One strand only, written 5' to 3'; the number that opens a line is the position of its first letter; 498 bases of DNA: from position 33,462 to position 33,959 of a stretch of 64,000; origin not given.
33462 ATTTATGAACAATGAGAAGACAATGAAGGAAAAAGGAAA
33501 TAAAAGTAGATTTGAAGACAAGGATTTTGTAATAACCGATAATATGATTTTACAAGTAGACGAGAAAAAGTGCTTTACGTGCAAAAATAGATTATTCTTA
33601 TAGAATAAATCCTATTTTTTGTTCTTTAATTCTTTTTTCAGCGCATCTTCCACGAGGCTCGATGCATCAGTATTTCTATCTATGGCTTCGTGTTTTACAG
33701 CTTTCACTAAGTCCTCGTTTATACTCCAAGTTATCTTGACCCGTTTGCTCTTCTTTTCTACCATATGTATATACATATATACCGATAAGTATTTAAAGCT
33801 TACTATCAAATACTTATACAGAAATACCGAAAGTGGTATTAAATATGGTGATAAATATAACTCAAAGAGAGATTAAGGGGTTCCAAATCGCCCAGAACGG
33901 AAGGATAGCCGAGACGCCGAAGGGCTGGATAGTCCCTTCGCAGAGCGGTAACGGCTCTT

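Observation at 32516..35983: Cargo-carrying IS4/IS5-type transposon with perfect 17-bp ends and 9-bp target duplication inserted beside the SPFH promoter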

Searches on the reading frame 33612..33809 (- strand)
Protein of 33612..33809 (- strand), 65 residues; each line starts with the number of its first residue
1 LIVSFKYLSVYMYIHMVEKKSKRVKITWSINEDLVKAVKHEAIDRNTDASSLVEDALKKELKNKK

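Call 4: search_protein_families(library=pfam, proteins=[window:33612-33809:-], max_evalue=0.1)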
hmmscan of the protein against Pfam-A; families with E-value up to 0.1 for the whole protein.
window:33612-33809:- (65 aa): 3 families
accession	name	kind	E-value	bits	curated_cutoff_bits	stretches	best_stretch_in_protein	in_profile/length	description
PF19891.5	DUF6364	-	6.7e-05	23.7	27.3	1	25-59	4-38/70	Family of unknown function (DUF6364)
PF01402.27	RHH_1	-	0.0021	18.4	20.5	1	29-61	5-37/39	Ribbon-helix-helix protein, copG family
PF12441.14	CopG_antitoxin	-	0.0053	17.9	28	1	16-59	35-78/79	CopG antitoxin of type II toxin-antitoxin system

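Call 9: search_protein_families(library=ncbifam, proteins=[window:33612-33809:-], max_evalue=0.1)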
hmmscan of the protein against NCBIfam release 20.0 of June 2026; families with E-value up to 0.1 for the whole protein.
window:33612-33809:- (65 aa): 1 family
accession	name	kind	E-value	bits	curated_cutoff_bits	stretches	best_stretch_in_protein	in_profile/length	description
NF008671.0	PRK11675.1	equivalog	0.003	18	62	1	22-64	51-91/95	LexA regulated protein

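Call 10: search_protein_families(library=padloc, proteins=[window:33612-33809:-], max_evalue=0.1)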
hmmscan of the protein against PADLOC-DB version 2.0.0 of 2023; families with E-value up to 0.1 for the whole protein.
window:33612-33809:- (65 aa): 0 families

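Call 11: search_protein_families(library=phrogs, proteins=[window:33612-33809:-], max_evalue=0.1)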
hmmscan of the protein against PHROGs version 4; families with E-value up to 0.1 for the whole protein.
window:33612-33809:- (65 aa): 8 families
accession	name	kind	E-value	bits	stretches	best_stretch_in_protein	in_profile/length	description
phrog_4741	-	unknown function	1e-06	29.9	1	7-62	34-86/110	-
phrog_582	-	transcription regulation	9.8e-05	23.6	1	10-64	44-98/105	Arc-like repressor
phrog_9615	-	unknown function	0.00019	21.7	1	18-63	136-181/349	-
phrog_497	-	moron, auxiliary metabolic gene and host takeover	0.00046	20.7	1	9-64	88-143/342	toxin-antitoxin system HicB-like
phrog_3180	-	transcription regulation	0.00073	20.5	1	21-63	3-45/50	Arc-like repressor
phrog_2552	-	unknown function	0.0021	18.8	1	11-52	91-132/142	-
phrog_876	-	transcription regulation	0.031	14.8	1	25-64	10-49/239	transcriptional repressor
phrog_2639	-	transcription regulation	0.032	15.4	1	20-63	34-77/91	Arc-like repressor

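Call 80: search_protein_families(library=pfam, alignment_id=A4, max_evalue=0.01)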
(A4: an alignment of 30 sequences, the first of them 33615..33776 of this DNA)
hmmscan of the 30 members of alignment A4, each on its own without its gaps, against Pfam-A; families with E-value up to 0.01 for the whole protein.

A. member 1, window:33615-33776:- (54 aa): 3 families
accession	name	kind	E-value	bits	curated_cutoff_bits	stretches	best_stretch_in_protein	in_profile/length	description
PF19891.5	DUF6364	-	4.2e-05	24.4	27.3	1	14-51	4-39/70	Family of unknown function (DUF6364)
PF01402.27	RHH_1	-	0.0013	19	20.5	1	18-50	5-37/39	Ribbon-helix-helix protein, copG family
PF12441.14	CopG_antitoxin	-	0.005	18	28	1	8-48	38-78/79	CopG antitoxin of type II toxin-antitoxin system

B. families by the number of members that match (of 30 scanned): 45 families (the first 25 are shown)
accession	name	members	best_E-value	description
PF09723.15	Zn_ribbon_8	5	0.00023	Zinc ribbon domain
PF01155.25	HypA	5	0.00051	Hydrogenase/urease nickel incorporation, metallochaperone, hypA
PF00130.28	C1_1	4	0.00045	Phorbol esters/diacylglycerol binding domain (C1 domain)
PF22191.2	IBR_1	4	0.0014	IBR domain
PF12773.13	DZR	4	0.0019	Double zinc ribbon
PF07878.17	RHH_5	3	5.5e-14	CopG-like RHH_1 or ribbon-helix-helix domain, RHH_5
PF23145.1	Zf_2nd_IFT121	3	0.00082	IFT121, second zinc finger domain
PF23470.1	Zn_ribbon_PF0610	3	0.0014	PF0610 rubredoxin-like zinc beta-ribbon domain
PF14319.11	Zn_Tnp_IS91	3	0.0015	Transposase zinc-binding domain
PF21349.2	RUBY_RBDX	3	0.0017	Rubrerythrin, rubredoxin-like domain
PF19134.6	DUF5817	3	0.0023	Domain of unknown function (DUF5817)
PF18439.7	zf_UBZ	3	0.0027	Ubiquitin-Binding Zinc Finger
PF04014.23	MazE_antitoxin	2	6.9e-08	Antidote-toxin recognition MazE, bacterial antitoxin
PF24434.1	DUF7557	2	8e-07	Family of unknown function (DUF7557)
PF13717.11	Zn_ribbon_4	2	2.3e-05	zinc-ribbon domain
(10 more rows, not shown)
